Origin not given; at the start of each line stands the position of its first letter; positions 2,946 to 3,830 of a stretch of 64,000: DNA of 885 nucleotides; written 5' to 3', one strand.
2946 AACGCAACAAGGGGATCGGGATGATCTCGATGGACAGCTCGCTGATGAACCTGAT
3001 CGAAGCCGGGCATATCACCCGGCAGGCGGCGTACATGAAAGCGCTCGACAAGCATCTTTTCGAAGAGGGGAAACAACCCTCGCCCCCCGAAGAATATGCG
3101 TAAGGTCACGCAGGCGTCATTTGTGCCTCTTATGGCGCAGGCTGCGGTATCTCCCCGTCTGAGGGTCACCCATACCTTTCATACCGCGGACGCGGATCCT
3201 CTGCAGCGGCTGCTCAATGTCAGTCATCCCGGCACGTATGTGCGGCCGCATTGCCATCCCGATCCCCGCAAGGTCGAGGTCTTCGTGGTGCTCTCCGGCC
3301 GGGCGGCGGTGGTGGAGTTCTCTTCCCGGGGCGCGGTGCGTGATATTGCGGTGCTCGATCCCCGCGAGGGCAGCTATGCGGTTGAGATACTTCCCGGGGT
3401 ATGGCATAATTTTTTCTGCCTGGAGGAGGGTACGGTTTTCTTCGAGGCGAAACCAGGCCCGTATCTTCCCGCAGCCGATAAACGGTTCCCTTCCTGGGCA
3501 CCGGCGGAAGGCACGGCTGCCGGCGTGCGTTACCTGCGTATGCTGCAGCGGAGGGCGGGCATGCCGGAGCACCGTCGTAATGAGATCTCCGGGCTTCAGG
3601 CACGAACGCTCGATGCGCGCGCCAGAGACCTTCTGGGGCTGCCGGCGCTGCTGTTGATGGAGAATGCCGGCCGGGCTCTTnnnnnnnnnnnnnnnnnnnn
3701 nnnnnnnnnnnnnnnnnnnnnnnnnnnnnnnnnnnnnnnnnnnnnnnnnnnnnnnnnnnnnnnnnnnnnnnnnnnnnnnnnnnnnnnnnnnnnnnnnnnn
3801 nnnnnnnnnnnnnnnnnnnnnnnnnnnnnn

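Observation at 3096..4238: Cupin::YjeF_N (NAD(P)HX epimerase) gene fusion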

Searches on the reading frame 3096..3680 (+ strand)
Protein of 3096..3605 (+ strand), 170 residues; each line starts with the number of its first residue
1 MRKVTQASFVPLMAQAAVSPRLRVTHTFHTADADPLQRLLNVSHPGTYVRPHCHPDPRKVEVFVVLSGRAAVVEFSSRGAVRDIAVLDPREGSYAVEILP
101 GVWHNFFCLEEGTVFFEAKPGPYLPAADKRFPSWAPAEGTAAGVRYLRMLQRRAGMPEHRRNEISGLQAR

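Call 3: search_protein_families(library=pfam, proteins=[window:3096-3605:+], max_evalue=1)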
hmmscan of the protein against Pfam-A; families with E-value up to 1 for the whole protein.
window:3096-3605:+ (170 aa): 4 families
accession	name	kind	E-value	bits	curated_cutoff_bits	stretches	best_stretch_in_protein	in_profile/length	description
PF19480.5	DUF6016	-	1.7e-12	48.4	27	2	12-76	9-71/141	Domain of unknown function (DUF6016)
PF07883.17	Cupin_2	-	0.0017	18.5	27.2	1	44-73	6-32/70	Cupin domain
PF14667.12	Polysacc_synt_C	-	0.039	14.5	28.7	1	37-105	19-84/111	Polysaccharide biosynthesis C-terminal domain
PF00190.28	Cupin_1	-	0.15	12.1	22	1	42-79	40-74/151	Cupin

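Call 4: search_protein_families(library=ncbifam, proteins=[window:3096-3605:+], max_evalue=1)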
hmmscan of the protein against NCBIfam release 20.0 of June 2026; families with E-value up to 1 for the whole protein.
window:3096-3605:+ (170 aa): 1 family
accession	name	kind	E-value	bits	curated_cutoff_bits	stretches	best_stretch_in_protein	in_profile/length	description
TIGR04366.1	cupin_WbuC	subfamily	1.1e-41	141.8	42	1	4-136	2-132/132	WbuC family cupin fold metalloprotein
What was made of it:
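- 3096..3560 (+): WbuC-family cupin half (aa 1-155), a complete domain. TIGR04366 at 142 bits against a cutoff of 42, covering model 2-132/132 (call 4).
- Closest known: WbuC family cupin fold metalloprotein. Same: There is a full-length match well above the curated cutoff (call 4).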

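Call 7: find_homologous_proteins(query=window:3096-3560:+, max_evalue=0.001)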
Query window:3096-3560:+ (155 aa): 13 proteins with E <= 0.001 among 181 candidates.
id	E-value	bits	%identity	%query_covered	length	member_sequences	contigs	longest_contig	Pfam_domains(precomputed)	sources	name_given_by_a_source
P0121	3.8e-46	175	54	99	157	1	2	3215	PF07883.18,PF19480.6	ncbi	-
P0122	7.3e-38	148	47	97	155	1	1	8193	PF19480.6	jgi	jgi:cupin fold WbuC family metalloprotein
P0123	4.0e-35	139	46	91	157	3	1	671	PF07883.18,PF19480.6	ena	-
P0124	8.8e-35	138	47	97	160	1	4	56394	PF19480.6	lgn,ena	-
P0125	5.5e-34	135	50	88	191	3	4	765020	PF19480.6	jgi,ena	-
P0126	9.4e-34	135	46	99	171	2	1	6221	PF19480.6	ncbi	-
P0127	1.0e-32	131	49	90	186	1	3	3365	PF19480.6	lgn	-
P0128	9.1e-31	125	43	100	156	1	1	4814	PF19480.6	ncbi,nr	ncbi:MAG: WbuC family cupin fold metalloprotein [Bacteroidota bacterium]|nr:WbuC family cupin fold m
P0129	1.6e-26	111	42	90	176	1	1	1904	PF19480.6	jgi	jgi:cupin fold WbuC family metalloprotein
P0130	1.3e-23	102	36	95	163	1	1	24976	PF19480.6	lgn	-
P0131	4.7e-21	94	41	90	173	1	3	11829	PF19480.6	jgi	-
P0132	1.9e-20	92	39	90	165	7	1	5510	PF19480.6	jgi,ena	-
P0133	2.1e-19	88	40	90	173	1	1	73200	PF19480.6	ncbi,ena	-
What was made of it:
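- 3096..3560 (+): The closest relatives are stand-alone proteins of 155-191 aa at 36-54% identity (call 7).
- Closest known: WbuC family cupin fold metalloprotein. Same: The length is the same as the free proteins (155-191 aa; call 7).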

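Call 10: find_encoding_contigs(protein=P0121, flank=5000, max_places=4)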
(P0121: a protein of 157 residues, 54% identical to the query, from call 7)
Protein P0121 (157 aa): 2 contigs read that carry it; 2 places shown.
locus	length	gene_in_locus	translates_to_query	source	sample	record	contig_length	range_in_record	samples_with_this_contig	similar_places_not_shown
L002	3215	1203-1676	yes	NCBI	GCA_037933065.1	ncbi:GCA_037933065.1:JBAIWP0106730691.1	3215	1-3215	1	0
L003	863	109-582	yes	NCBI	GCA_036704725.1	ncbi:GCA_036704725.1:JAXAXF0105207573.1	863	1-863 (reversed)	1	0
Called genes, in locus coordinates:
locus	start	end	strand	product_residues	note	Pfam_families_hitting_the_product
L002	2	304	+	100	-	?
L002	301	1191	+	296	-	PF04055:Radical_SAM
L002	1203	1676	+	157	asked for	PF19480:DUF6016, PF07883:Cupin_2 (weak)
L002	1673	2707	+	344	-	PF00793:DAHP_synth_1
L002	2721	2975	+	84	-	-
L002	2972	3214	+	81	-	?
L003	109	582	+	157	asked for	PF19480:DUF6016, PF07883:Cupin_2 (weak)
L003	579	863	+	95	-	?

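Call 11: find_encoding_contigs(protein=P0122, flank=5000, max_places=4)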
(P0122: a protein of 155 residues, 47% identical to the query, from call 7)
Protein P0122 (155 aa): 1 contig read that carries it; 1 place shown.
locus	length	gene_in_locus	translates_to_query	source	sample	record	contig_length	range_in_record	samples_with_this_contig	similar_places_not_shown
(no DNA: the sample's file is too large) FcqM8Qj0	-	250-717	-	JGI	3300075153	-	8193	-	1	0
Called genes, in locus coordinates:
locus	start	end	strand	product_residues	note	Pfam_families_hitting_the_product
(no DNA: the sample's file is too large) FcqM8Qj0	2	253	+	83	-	?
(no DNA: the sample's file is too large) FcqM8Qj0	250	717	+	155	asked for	PF19480:DUF6016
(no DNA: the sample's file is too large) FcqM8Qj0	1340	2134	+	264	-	PF11185:DUF2971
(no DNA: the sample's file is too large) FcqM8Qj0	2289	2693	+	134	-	-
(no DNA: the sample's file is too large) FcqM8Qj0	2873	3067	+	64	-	-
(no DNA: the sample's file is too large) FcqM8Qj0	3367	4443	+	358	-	-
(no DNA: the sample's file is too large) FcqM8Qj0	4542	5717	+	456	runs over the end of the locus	PF00171:Aldedh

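Call 27: find_encoding_contigs(protein=P0124, flank=5000, max_places=2)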
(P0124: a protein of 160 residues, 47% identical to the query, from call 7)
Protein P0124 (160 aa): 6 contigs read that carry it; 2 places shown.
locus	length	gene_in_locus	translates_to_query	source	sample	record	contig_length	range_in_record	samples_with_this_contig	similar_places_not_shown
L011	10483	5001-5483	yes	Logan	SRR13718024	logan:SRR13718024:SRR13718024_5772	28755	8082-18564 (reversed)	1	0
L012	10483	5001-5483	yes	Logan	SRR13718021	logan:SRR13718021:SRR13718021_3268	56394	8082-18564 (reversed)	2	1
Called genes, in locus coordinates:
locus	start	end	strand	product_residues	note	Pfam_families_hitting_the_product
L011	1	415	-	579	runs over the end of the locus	PF00512:HisKA, PF00072:Response_reg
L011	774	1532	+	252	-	-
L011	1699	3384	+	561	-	PF00005:ABC_tran, PF02463:SMC_N (faint), PF13476:AAA_23 (faint), PF13555:AAA_29 (faint), PF13238:AAA_18 (faint), PF13304:AAA_21 (faint), PF12848:ABC_tran_Xtn, PF00005:ABC_tran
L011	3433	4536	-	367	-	PF00072:Response_reg, PF00211:Guanylate_cyc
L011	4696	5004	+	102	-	PF09685:MamF_MmsF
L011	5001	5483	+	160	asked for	PF19480:DUF6016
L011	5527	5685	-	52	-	-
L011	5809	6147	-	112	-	PF18291:HU-HIG, PF00216:Bac_DNA_binding (weak)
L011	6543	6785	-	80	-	-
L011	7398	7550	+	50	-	-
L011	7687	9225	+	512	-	PF13393:tRNA-synt_His, PF00587:tRNA-synt_2b (weak), PF03129:HGTP_anticodon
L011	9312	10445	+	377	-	PF01926:MMR_HSR1, PF02421:FeoB_N, PF06071:YchF-GTPase_C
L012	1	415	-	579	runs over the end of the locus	PF00512:HisKA, PF00072:Response_reg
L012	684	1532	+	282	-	-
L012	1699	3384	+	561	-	PF00005:ABC_tran, PF02463:SMC_N (faint), PF13476:AAA_23 (faint), PF13555:AAA_29 (faint), PF13238:AAA_18 (faint), PF13304:AAA_21 (faint), PF12848:ABC_tran_Xtn, PF00005:ABC_tran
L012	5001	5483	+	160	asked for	PF19480:DUF6016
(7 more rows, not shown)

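Call 28: find_encoding_contigs(protein=P0125, flank=5000, max_places=2)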
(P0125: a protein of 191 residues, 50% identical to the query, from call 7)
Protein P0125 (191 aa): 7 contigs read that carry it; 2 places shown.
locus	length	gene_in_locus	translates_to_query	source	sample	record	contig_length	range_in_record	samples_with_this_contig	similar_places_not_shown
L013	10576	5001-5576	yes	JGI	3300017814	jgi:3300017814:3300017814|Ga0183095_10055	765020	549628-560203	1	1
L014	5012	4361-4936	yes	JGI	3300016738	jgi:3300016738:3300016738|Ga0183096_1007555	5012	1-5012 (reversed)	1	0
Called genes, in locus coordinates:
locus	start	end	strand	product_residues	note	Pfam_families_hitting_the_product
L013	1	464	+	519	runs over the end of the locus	PF12072:RNase_Y_N, PF08668:HDOD (faint), PF00013:KH_1, PF22891:KH_PNO1_2nd (weak), PF01966:HD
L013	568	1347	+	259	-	PF00149:Metallophos, PF13277:YmdB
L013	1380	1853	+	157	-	-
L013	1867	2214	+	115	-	-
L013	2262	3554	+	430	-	PF00579:tRNA-synt_1b, PF22421:SYY_C-terminal, PF01479:S4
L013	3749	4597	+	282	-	PF01040:UbiA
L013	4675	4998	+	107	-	-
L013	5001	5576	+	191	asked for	PF19480:DUF6016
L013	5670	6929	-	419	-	PF00072:Response_reg, PF00990:GGDEF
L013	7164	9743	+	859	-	PF00989:PAS, PF08448:PAS_4, PF00989:PAS, PF08448:PAS_4, PF13188:PAS_8, PF13426:PAS_9, PF00512:HisKA, PF02518:HATPase_c, +5 more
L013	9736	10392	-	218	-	PF01427:Peptidase_M15, PF02557:VanY (weak)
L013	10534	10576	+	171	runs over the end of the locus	PF00578:AhpC-TSA, PF08534:Redoxin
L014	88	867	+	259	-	PF00149:Metallophos, PF13277:YmdB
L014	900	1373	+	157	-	-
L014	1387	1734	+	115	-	-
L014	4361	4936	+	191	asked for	PF19480:DUF6016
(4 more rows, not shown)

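Call 29: find_encoding_contigs(protein=P0133, flank=5000, max_places=2)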
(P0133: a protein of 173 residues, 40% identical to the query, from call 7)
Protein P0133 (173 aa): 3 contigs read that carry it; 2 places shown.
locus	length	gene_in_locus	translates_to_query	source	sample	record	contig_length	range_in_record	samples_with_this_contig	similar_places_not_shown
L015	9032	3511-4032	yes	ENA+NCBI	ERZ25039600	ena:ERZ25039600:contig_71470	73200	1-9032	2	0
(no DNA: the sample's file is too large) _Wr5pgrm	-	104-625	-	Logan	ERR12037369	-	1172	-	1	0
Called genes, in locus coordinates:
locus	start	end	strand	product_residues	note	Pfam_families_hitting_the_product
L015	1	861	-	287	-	?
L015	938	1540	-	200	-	PF04982:TM_HPP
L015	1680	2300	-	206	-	PF19935:DUF6398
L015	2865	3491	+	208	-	PF00215:OMPdecase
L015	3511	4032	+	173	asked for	PF19480:DUF6016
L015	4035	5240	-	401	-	PF04087:DUF389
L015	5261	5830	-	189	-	PF05258:DciA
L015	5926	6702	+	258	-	PF04012:PspA_IM30, PF27865:CHP04376 (weak)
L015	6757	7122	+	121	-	PF00085:Thioredoxin, PF13098:Thioredoxin_2 (faint)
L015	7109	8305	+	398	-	PF00155:Aminotran_1_2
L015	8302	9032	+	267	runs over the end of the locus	PF03099:BPL_LplA_LipB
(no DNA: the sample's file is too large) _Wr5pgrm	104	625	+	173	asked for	PF19480:DUF6016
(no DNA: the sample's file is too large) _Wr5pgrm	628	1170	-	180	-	?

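Call 30: find_related_loci(query=A1, collection=metagenome_contigs, flank=4000)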
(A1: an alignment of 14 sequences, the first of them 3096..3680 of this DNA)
Query A1 (195 aa) in metagenome_contigs; peptide patterns used: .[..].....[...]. (x = any residue, [..] = any of these).
600 stretches matched a pattern (row limit reached: there are more); 598 encode a relative of the query (tblastn E <= 1e-3); the best 80 are kept; 80 distinct loci.
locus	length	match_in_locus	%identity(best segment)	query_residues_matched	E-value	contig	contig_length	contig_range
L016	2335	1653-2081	55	1-143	2e-49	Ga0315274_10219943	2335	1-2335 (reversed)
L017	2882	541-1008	45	1-156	5e-45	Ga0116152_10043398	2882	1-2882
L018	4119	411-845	50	12-156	1e-44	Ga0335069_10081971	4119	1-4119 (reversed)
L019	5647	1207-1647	48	15-161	3e-44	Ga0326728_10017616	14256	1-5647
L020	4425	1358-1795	50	15-163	2e-43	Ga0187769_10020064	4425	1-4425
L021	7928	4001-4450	48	1-150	3e-42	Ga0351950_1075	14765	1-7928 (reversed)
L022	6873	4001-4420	48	1-140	4e-42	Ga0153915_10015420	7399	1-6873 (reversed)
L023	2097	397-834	48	15-163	6e-42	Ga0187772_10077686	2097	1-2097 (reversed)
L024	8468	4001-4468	47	1-156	2e-41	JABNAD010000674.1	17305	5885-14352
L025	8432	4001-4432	50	8-150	2e-41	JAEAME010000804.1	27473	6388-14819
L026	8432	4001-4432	50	8-150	2e-41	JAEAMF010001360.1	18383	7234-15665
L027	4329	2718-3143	47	15-156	8e-41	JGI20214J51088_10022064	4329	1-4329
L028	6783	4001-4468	43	1-156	1e-40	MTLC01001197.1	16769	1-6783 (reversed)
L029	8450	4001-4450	47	4-153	1e-40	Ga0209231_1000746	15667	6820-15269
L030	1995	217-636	46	22-161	2e-40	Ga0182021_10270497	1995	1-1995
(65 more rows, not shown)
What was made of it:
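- Closest known: WbuC family cupin fold metalloprotein. Different: Every relative I retrieved is a free-standing protein (calls 7, 30); here it carries a C-terminal YjeF_N domain.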

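Call 38: search_solved_structures(query=A1, max_evalue=1, show_alignments=2)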
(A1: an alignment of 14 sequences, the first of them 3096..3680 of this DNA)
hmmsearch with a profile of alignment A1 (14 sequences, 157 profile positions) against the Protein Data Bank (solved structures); distinct sequences matched with E-value up to 1: 24.
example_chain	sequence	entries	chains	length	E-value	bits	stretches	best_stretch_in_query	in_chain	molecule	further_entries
2pa7_A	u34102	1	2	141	0.042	16.5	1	55-117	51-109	DTDP-6-deoxy-3,4-keto-hexulose isomerase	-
2pak_A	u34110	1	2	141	0.043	16.5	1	55-117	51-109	DTDP-6-deoxy-3,4-keto-hexulose isomerase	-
2pam_A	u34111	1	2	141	0.12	15.1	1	58-117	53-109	DTDP-6-deoxy-3,4-keto-hexulose isomerase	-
2pae_A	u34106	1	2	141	0.13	14.9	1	59-117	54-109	DTDP-6-deoxy-3,4-keto-hexulose isomerase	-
1v4v_A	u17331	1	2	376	0.13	14.9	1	22-77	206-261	UDP-N-Acetylglucosamine 2-Epimerase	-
8awn_A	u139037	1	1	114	0.13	14.9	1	18-84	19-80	Cupin_2 domain-containing protein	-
4luk_A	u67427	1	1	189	0.15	14.7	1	51-109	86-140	Glucose-6-phosphate isomerase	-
9jew_A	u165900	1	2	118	0.16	14.6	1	18-84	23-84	Cupin type-2 domain-containing protein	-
5wsd_A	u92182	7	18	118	0.17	14.6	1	18-84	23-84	Uncharacterized protein tm1459 | Cupin_2 domain-containing protein | Cupin type-2 domain-containing protein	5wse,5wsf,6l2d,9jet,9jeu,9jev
1vj2_A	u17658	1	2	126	0.18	14.4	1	17-84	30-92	novel manganese-containing cupin TM1459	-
8awo_A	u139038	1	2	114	0.2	14.3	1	17-84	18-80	Cupin_2 domain-containing protein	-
4lta_A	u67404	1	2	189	0.2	14.3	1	51-82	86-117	Glucose-6-phosphate isomerase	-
2gc0_A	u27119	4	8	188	0.31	13.7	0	51-81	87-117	Glucose-6-phosphate isomerase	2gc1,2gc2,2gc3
1wa4_A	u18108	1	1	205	0.32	13.7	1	87-138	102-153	PCZA361.16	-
7qgr_v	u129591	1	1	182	0.32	13.7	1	30-83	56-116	UPF0115 protein YfcN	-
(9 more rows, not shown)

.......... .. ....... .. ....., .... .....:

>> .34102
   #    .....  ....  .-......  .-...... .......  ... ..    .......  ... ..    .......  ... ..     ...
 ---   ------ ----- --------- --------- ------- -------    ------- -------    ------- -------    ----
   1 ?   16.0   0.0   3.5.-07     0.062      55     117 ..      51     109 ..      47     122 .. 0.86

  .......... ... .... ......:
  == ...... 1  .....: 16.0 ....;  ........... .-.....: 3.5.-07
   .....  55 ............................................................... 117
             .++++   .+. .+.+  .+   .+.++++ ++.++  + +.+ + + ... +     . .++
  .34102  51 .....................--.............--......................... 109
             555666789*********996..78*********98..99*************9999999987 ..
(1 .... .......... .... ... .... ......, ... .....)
